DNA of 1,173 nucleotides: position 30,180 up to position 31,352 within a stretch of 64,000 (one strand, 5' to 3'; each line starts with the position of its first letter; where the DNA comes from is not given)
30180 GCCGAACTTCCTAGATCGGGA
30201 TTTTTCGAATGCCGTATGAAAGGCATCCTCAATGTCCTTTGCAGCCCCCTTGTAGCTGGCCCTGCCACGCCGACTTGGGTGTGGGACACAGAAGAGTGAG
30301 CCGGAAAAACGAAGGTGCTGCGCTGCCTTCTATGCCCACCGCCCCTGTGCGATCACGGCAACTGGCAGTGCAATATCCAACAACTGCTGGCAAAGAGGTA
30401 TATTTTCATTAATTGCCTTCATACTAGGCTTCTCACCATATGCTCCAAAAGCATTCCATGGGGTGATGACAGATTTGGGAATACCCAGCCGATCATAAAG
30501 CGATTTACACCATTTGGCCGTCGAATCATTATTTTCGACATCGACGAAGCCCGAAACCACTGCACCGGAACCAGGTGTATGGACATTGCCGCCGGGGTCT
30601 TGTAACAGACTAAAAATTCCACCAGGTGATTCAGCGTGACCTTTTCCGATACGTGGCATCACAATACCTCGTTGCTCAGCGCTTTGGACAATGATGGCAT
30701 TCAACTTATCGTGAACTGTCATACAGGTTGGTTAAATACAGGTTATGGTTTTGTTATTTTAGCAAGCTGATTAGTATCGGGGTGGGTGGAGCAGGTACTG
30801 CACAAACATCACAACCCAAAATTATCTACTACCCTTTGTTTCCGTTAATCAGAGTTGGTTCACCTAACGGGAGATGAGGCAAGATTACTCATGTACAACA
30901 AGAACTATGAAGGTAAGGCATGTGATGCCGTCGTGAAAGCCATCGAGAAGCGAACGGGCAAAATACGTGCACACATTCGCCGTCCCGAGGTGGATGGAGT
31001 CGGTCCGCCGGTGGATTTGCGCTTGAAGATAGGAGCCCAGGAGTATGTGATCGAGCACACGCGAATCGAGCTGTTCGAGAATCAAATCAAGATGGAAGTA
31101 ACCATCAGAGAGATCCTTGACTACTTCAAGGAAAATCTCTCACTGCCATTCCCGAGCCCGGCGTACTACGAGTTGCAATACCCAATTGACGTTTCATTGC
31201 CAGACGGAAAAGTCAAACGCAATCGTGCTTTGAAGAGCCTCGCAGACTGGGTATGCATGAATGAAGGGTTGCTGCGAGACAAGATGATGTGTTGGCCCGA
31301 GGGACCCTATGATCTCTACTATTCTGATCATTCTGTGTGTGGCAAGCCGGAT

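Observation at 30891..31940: Orphan protein of about 349 aa next to the R-M module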

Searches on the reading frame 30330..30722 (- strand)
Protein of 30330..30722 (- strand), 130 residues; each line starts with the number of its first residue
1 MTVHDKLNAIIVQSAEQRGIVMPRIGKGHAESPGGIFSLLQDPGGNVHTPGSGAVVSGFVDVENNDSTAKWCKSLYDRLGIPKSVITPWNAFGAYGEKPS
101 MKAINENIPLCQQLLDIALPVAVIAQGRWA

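Call 5: search_protein_families(library=pfam, proteins=[window:30330-30722:-], max_evalue=0.01)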
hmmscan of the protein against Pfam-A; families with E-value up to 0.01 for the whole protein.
window:30330-30722:- (130 aa): 0 families

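Call 6: search_protein_families(library=padloc, proteins=[window:30330-30722:-], max_evalue=0.01)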
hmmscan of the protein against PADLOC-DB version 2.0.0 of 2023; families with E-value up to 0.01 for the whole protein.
window:30330-30722:- (130 aa): 0 families

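Call 7: search_protein_families(library=ncbifam, proteins=[window:30330-30722:-], max_evalue=1)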
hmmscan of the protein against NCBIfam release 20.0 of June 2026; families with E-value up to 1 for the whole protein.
window:30330-30722:- (130 aa): 0 families

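Call 8: search_protein_families(library=phrogs, proteins=[window:30330-30722:-], max_evalue=1)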
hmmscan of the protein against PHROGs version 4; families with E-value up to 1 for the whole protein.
window:30330-30722:- (130 aa): 0 families

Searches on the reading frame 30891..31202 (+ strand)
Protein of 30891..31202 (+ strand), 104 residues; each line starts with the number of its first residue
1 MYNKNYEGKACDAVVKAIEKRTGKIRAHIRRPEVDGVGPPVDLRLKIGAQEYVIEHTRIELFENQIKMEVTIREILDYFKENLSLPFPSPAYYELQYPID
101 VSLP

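Call 60: search_solved_structures(query=A4, max_evalue=10, show_alignments=3)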
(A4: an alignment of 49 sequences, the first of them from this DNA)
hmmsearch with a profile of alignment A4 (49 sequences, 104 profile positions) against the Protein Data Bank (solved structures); distinct sequences matched with E-value up to 10: 3.
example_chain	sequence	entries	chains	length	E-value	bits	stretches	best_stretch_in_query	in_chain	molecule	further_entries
5xxb_O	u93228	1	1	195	0.19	14.9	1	2-64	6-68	Ribosomal protein uL22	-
5lec_A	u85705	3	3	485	0.25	14.6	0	15-50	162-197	DDD_D12_12_D12_12_D12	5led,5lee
5trv_A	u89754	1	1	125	0.34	14.2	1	26-61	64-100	denovo NTF2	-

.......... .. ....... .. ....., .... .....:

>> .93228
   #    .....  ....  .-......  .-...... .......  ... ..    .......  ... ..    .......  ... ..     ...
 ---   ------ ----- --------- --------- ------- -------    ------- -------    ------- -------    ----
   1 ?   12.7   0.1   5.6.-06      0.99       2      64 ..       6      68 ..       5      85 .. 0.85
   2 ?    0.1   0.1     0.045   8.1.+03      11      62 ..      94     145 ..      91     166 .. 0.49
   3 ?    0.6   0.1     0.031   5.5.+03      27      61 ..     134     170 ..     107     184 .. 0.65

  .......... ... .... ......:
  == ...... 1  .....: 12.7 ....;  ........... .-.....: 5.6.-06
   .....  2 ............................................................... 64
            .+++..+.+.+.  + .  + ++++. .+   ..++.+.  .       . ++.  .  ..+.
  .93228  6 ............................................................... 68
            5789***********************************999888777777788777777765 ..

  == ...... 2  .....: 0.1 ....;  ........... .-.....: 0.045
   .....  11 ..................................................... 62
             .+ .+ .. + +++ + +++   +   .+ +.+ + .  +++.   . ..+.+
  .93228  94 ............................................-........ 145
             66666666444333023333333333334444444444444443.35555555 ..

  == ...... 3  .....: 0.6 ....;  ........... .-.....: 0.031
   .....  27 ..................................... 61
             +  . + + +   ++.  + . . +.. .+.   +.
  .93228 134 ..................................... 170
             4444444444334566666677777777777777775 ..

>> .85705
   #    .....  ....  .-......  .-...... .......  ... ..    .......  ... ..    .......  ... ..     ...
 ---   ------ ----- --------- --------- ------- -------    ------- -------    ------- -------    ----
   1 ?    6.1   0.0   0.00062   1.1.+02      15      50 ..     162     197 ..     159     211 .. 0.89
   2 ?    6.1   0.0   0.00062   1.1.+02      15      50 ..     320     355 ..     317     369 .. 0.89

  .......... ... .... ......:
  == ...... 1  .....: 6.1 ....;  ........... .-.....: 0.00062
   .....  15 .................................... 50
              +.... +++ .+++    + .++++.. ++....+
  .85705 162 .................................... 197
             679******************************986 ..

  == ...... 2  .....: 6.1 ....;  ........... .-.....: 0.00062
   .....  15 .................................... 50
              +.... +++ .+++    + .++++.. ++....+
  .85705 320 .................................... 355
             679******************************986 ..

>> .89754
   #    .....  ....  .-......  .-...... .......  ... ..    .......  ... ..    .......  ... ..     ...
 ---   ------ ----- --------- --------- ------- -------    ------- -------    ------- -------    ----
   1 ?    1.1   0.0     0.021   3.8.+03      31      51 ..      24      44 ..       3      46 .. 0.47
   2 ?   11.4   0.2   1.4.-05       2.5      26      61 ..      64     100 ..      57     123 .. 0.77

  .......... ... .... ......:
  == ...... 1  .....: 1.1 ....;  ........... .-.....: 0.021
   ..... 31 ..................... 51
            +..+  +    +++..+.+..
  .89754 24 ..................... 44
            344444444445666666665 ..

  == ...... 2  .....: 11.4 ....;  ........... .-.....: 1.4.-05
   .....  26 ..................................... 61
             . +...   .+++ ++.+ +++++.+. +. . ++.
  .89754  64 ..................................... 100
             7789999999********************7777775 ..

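Call 61: search_protein_families(library=pfam, alignment_id=A4, max_evalue=10)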
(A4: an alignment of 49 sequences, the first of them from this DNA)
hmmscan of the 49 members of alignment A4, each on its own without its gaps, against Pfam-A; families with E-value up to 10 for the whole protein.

A. member 1, seq(104 aa): 2 families
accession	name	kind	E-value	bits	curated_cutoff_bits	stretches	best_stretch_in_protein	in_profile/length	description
PF11211.13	DUF2997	-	0.066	13.5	24.1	1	4-33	16-45/47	Protein of unknown function (DUF2997)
PF22965.1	INTS7_C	-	0.13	13.1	25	1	50-96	55-101/114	Integrator complex subunit 7, C-terminal domain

B. families by the number of members that match (of 49 scanned): 11 families
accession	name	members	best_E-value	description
PF11211.13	DUF2997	5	0.006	Protein of unknown function (DUF2997)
PF22965.1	INTS7_C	2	0.02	Integrator complex subunit 7, C-terminal domain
PF20217.3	DUF6577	1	0.0051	Family of unknown function (DUF6577)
PF10850.13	DUF2653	1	0.046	Protein of unknown function (DUF2653)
PF15584.11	Imm72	1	0.085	Immunity protein 72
PF01287.26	eIF-5a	1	0.094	Eukaryotic elongation factor 5A hypusine, DNA-binding OB fold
PF18392.6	CSN7a_helixI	1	0.11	COP9 signalosome complex subunit 7a helix I domain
PF01218.23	Coprogen_oxidas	1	0.12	Coproporphyrinogen III oxidase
PF05521.18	Phage_HCP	1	0.14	Phage head completion protein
PF08906.16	T6SS_Tdi1_C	1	0.2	T6SS immunity protein Tdi1, C-terminal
PF02233.22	PNTB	1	0.43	NAD(P) transhydrogenase beta subunit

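Call 74: predict_structure(alignment_id=A4)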
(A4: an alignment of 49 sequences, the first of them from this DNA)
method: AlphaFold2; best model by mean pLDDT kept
length: 104 residues; sequences in the alignment: 49
mean_pLDDT: 87.2   pTM: 0.58
mean pLDDT of the five models: 87.2, 86.3, 84.8, 83.8, 83.0
residues with pLDDT >= 90: 50; 70-90: 45; 50-70: 8; < 50: 1
segments of 3 or more residues with pLDDT < 50: none
pLDDT, mean of each block of 10 residues (from residue 1): 75 97 97 91 96 89 83 88 87 81 58
secondary structure, 60 per line:
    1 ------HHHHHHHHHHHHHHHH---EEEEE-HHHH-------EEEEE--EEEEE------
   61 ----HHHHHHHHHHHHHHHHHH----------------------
elements in order: H7-22 E26-30 H32-35 E43-47 E50-54 H65-82

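Call 77: fold_search(model_id=the predicted structure, library=pdb)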
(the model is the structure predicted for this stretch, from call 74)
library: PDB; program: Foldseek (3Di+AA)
matches with E <= 10: 162; with E <= 0.001: 0
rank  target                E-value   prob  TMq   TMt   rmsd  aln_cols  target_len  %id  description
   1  6o58_A                5.7e-01  0.23  0.27  0.13   8.8        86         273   14  Human MCU-EMRE complex, dimer of channel (released 2019-05-22)
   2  6k7x_C                8.0e-01  0.21  0.30  0.14  10.0        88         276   15  Human MCU-EMRE complex (released 2020-09-09)
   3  4uj5_D                8.5e-01  0.10  0.19  0.14  15.0        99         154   17  Crystal structure of human Rab11-Rabin8-FIP3 (released 2015-08-12)
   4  5kui                  1.2e+00  0.21  0.29  0.31   5.2        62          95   19  Human mitochondrial calcium uniporter (residues 72-189) crystal structure with calcium. (released 2016-09-07)
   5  3tdg                  1.3e+00  0.09  0.22  0.11  12.9        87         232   11  Structural and functional characterization of Helicobacter pylori DsbG (released 2011-11-09)
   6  5kug                  1.8e+00  0.18  0.29  0.31   5.2        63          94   19  Human mitochondrial calcium uniporter (residues 72-189) crystal structure with lithium (released 2016-09-07)
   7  6s84_F                2.8e+00  0.09  0.16  0.09  12.9        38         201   18  TsaBDE complex from Thermotoga maritima (released 2019-07-17)
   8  3wva_A                2.8e+00  0.04  0.18  0.13  14.0        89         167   11  SeMet-labelled HcgF from Methanocaldococcus jannaschii (released 2015-04-29)
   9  1lc3                  2.8e+00  0.03  0.14  0.07  11.0        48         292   10  Crystal Structure of a Biliverdin Reductase Enzyme-Cofactor Complex (released 2002-07-17)
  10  4kde_A                2.8e+00  0.03  0.17  0.06  19.5       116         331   16  Crystal Structure of the Apo Form of Thermus thermophilus Malate Dehydrogenase (released 2014-02-05)
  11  2ddo_A                3.0e+00  0.12  0.20  0.08  13.4        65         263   11  Crystal Structure of Pyridoxal Kinase from the Escherichia coli pdxK gene at 2.6 A resolution (released 2006-08-15)
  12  8rkd_B                3.0e+00  0.08  0.14  0.04   8.2        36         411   14  TadA/CpaF with AMPPNP (released 2024-08-14)
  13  6nak_A                3.0e+00  0.06  0.15  0.08  12.8        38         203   24  BACTERIAL PROTEIN COMPLEX TM BDE complex (released 2023-04-26)
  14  5kue                  3.2e+00  0.13  0.29  0.31   5.3        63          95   19  Human SeMet incorporated I141M/L146M mitochondrial calcium uniporter (residues 72-189) crystal structure with magnesium (released 2016-09-07)
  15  6nak_C                3.2e+00  0.09  0.16  0.08  12.8        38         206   18  BACTERIAL PROTEIN COMPLEX TM BDE complex (released 2023-04-26)
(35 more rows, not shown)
